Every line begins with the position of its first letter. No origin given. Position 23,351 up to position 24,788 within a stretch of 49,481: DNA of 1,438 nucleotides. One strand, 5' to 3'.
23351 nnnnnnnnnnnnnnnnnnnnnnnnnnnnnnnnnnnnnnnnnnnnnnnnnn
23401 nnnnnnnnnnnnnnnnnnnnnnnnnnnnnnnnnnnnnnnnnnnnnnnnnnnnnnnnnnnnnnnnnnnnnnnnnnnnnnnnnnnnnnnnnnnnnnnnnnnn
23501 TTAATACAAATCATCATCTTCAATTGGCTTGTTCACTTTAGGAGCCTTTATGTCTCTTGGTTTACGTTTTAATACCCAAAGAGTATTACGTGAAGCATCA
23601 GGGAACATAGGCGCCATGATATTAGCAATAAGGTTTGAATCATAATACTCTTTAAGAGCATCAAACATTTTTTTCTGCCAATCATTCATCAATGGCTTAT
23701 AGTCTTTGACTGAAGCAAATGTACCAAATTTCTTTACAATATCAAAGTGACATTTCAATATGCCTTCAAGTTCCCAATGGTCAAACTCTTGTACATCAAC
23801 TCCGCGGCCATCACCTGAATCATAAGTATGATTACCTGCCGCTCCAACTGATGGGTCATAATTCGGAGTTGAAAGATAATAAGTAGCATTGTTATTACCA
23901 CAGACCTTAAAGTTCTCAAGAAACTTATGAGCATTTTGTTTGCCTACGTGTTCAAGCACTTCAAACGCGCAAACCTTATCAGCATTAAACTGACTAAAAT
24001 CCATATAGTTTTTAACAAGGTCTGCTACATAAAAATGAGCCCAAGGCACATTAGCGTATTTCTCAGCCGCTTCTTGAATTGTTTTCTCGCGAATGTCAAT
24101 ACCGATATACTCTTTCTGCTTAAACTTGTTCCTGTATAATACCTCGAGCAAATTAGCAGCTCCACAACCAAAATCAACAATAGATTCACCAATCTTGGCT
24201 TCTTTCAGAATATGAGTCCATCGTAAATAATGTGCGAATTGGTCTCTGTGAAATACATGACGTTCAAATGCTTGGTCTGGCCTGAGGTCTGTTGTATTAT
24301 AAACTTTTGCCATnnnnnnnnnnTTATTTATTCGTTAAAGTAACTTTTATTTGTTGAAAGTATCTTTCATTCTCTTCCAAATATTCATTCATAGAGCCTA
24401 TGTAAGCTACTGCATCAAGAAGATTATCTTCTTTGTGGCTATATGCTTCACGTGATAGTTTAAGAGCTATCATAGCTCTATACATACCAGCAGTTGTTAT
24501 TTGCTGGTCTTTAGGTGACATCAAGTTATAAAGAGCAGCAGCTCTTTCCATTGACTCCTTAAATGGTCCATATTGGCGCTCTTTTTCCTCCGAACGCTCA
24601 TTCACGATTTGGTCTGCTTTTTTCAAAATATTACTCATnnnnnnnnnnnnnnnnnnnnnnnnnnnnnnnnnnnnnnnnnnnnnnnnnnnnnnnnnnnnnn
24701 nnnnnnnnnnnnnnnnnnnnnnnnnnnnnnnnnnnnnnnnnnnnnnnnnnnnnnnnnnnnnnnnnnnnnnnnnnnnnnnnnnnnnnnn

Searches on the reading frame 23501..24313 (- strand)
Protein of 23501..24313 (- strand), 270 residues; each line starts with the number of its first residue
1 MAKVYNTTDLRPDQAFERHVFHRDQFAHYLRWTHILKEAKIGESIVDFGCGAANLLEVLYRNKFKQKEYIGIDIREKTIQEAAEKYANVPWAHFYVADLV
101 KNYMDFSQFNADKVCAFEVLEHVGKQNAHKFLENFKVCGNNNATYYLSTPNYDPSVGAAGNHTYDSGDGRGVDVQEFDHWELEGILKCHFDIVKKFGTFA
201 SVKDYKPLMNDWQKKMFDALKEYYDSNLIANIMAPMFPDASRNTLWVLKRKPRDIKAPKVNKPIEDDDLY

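Call 10: search_protein_families(library=phrogs, proteins=[window:23501-24313:-], max_evalue=0.00001)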
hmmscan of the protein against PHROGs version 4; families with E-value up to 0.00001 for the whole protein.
window:23501-24313:- (270 aa): 2 families
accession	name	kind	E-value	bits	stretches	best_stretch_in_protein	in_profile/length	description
phrog_3382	-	other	1.9e-10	41.4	1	40-149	47-146/207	methyltransferase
phrog_4752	-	other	8.2e-08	32.8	1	41-133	51-144/241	tRNA methyltransferase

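Call 74: search_protein_families(library=pfam, proteins=[window:23501-24313:-], max_evalue=0.01)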
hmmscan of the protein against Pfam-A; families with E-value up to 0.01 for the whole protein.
window:23501-24313:- (270 aa): 9 families
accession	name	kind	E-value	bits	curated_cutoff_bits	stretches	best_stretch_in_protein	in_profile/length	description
PF13489.12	Methyltransf_23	-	7.5e-11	42.5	27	1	30-158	10-127/164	Methyltransferase domain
PF13649.12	Methyltransf_25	-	1.7e-10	41.9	27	1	45-135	1-89/97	Methyltransferase domain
PF08242.18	Methyltransf_12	-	1.9e-10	41.8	30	1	46-136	1-89/98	Methyltransferase domain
PF08241.18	Methyltransf_11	-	1.8e-09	38.5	21.2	1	46-136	1-84/95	Methyltransferase domain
PF13847.12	Methyltransf_31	-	2e-09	37.7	27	1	42-149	4-111/145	Methyltransferase domain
PF02353.26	CMAS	-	2.9e-06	27.3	27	1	39-136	60-153/273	Mycolic acid cyclopropane synthetase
PF13679.12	Methyltransf_32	-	1.5e-05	25.4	27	1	39-93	23-81/143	Methyltransferase domain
PF10017.15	Methyltransf_33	-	0.0011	18.5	23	1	42-110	62-132/304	Histidine-specific methyltransferase, SAM-dependent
PF03291.22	mRNA_G-N7_MeTrfase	-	0.0024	17.5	26.6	1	44-124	64-132/315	mRNA (guanine-N(7))-methyltransferase domain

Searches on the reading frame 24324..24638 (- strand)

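Call 74: search_protein_families(library=pfam, proteins=[window:24324-24638:-], max_evalue=0.01)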
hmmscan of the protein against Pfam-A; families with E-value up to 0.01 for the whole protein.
window:24324-24638:- (104 aa): 1 family
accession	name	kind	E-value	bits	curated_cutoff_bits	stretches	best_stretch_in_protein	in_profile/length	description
PF19905.4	DUF6378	-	6.2e-12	46.1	27.1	1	3-85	1-79/81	Domain of unknown function (DUF6378)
